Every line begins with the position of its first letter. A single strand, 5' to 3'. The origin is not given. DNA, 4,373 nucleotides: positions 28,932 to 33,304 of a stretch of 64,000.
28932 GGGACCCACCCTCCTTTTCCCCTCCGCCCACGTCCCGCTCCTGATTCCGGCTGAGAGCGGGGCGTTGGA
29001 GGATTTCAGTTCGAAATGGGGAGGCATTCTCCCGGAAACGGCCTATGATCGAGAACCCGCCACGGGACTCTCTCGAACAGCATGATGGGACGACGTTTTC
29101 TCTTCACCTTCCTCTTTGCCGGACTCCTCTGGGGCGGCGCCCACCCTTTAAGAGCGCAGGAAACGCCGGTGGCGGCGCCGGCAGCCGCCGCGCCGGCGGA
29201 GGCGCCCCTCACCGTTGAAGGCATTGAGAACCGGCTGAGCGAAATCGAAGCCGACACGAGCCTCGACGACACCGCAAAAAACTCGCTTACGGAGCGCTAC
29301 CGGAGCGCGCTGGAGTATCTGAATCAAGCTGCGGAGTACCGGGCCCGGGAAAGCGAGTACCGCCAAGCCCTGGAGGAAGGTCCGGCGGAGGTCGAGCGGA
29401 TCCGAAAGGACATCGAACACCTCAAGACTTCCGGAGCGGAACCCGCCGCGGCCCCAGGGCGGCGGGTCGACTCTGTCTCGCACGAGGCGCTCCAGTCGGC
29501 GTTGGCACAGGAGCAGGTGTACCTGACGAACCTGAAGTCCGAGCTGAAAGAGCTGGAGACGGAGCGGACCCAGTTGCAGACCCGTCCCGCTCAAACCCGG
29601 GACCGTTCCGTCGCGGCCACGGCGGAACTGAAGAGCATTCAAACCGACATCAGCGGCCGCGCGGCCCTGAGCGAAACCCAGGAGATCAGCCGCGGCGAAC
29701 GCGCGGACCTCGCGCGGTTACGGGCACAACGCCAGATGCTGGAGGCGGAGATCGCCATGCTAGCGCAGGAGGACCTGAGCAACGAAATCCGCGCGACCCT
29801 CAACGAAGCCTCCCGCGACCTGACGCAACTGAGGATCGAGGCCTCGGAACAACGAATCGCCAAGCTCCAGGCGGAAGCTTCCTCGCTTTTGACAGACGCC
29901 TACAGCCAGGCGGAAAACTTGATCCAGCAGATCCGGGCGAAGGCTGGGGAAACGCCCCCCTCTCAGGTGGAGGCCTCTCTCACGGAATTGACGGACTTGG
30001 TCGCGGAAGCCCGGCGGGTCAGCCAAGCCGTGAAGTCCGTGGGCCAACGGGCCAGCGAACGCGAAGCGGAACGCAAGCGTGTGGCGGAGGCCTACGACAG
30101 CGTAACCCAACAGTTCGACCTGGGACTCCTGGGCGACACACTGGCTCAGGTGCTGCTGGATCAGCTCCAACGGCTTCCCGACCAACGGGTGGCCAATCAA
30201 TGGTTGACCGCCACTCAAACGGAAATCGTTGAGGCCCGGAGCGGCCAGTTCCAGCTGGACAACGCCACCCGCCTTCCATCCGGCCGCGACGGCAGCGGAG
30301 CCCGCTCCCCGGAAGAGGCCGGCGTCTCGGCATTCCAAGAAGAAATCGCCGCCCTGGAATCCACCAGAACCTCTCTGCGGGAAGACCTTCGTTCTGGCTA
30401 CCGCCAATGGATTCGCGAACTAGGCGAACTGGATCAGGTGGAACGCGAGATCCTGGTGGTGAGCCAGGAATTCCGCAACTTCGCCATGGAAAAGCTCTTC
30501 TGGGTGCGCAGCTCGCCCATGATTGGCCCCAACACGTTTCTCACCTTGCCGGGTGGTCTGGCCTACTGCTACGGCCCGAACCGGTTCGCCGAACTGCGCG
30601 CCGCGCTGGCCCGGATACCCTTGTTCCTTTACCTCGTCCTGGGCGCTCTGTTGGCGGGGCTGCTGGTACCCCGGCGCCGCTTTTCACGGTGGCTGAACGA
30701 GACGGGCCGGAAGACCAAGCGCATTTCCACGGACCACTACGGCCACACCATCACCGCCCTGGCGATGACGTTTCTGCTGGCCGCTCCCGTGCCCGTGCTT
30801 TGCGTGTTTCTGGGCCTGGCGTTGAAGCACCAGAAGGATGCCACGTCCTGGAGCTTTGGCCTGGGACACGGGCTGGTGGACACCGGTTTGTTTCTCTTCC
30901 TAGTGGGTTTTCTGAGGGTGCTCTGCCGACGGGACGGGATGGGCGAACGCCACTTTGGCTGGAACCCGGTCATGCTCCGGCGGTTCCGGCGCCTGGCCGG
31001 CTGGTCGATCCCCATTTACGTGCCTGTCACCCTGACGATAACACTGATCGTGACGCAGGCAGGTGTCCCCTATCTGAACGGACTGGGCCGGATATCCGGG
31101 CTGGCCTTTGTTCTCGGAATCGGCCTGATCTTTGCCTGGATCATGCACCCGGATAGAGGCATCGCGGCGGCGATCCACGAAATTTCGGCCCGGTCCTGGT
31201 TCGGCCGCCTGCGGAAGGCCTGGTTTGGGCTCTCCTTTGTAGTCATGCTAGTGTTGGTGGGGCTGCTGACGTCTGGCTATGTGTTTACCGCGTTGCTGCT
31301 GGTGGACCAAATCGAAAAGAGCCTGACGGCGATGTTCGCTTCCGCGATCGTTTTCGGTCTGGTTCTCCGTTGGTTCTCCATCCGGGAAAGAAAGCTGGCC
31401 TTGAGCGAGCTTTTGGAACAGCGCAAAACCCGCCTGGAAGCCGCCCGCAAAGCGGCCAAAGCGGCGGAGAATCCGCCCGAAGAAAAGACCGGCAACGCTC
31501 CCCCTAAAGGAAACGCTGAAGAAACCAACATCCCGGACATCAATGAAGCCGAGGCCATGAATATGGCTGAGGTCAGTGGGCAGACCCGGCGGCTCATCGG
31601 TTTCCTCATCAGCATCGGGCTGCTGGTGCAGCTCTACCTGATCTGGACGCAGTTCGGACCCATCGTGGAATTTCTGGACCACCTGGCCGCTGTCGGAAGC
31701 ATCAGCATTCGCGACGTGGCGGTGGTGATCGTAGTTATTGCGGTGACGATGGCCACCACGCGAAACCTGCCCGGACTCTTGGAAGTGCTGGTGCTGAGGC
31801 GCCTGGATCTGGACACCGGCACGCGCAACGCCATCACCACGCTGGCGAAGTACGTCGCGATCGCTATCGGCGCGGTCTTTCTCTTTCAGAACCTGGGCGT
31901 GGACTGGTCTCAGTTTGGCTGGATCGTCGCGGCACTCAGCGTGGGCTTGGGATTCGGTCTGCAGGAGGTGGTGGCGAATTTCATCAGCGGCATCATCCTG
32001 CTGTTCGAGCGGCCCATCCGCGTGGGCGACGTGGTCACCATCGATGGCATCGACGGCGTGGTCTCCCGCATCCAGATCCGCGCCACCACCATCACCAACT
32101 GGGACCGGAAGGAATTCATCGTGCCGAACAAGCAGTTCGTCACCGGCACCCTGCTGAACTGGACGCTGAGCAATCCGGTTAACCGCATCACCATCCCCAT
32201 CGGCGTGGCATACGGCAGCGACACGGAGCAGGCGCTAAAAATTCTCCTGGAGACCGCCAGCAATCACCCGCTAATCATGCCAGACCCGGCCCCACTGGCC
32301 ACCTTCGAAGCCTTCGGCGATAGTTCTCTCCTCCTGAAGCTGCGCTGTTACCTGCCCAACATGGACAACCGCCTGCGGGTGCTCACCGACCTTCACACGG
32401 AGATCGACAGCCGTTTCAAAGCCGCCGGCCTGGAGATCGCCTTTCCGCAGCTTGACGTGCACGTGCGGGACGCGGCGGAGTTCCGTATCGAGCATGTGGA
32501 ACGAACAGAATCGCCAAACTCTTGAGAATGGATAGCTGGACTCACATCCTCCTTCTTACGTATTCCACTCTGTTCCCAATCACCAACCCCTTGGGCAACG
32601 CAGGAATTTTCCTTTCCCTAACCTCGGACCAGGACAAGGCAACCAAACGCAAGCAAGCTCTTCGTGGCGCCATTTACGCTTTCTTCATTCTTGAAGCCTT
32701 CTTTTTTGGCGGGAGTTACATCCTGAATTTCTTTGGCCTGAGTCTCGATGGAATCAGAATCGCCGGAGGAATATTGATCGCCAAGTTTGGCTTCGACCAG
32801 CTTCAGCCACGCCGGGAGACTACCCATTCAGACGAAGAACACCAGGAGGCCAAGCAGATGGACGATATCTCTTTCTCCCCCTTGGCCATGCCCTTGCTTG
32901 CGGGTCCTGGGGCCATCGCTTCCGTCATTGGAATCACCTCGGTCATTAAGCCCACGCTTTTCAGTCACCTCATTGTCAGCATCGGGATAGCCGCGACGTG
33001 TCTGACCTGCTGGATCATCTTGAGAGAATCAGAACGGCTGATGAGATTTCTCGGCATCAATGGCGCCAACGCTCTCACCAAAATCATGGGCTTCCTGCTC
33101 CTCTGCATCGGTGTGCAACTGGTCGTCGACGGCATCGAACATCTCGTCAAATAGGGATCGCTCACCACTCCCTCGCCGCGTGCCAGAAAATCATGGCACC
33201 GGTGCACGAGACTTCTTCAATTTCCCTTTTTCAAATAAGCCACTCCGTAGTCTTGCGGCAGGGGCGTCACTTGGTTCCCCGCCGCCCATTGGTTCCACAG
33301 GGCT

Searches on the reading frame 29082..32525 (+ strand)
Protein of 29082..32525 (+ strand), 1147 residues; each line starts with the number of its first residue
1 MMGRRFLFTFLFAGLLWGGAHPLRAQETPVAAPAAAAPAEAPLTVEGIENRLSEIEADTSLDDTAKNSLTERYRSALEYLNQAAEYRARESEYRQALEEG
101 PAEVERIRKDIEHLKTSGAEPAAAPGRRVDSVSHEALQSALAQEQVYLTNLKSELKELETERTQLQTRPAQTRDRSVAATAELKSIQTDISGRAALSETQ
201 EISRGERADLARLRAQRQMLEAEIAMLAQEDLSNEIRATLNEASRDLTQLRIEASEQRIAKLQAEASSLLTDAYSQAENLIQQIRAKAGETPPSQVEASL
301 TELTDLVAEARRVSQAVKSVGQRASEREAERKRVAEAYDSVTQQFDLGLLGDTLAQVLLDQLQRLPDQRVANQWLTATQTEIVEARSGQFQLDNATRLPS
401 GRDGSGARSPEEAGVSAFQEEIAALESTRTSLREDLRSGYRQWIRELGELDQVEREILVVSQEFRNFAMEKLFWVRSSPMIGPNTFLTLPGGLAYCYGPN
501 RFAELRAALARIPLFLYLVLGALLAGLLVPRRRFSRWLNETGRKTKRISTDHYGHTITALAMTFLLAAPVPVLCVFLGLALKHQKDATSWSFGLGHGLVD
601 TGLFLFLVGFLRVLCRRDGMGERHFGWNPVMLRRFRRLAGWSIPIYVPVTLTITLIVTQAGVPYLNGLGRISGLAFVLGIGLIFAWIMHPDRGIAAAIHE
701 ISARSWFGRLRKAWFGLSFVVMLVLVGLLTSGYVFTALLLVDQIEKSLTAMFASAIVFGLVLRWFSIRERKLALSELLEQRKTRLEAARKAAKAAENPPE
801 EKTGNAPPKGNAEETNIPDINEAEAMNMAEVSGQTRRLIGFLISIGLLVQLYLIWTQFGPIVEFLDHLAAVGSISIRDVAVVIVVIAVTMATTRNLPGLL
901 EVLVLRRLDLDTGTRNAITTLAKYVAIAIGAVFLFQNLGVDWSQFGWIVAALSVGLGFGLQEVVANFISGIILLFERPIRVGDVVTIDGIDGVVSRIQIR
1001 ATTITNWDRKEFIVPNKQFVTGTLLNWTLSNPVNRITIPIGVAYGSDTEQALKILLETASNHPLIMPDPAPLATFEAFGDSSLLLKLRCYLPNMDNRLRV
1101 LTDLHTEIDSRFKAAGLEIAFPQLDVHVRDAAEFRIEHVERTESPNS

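Call 50: search_protein_families(library=pfam, proteins=[window:29082-32525:+])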
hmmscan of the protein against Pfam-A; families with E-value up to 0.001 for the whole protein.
window:29082-32525:+ (1147 aa): 5 families
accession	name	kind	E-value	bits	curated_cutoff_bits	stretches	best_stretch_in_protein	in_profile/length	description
PF12794.12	MscS_TM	-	3.2e-72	243.7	28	1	515-867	2-335/339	Mechanosensitive ion channel inner membrane domain 1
PF12795.12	MscS_porin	-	6.9e-28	98.3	34.4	1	52-293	2-235/238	Mechanosensitive ion channel porin domain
PF00924.24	MS_channel_2nd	-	1.4e-22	80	20.2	1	963-1028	2-67/68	Mechanosensitive ion channel, beta-domain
PF21082.3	MS_channel_3rd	-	2.1e-17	63.8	21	1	1036-1119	1-88/88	Mechanosensitive ion channel MscS, C-terminal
PF21088.3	MS_channel_1st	-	1e-06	29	23.1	1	920-961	1-42/42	Mechanosensitive ion channel, transmembrane helices 2/3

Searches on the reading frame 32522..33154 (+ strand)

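Call 50: search_protein_families(library=pfam, proteins=[window:32522-33154:+])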
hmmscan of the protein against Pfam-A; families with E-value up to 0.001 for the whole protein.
window:32522-33154:+ (210 aa): 3 families
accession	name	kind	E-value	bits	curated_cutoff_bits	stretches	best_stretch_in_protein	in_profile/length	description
PF01914.23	MarC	-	2.4e-58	197.3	23.9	1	10-208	4-202/203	MarC family integral membrane protein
PF03741.22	TerC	-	2.4e-05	24.6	27.8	1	26-203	14-177/178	Integral membrane protein TerC family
PF01810.24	LysE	-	0.00081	19.4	25.6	0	59-203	43-192/193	LysE type translocator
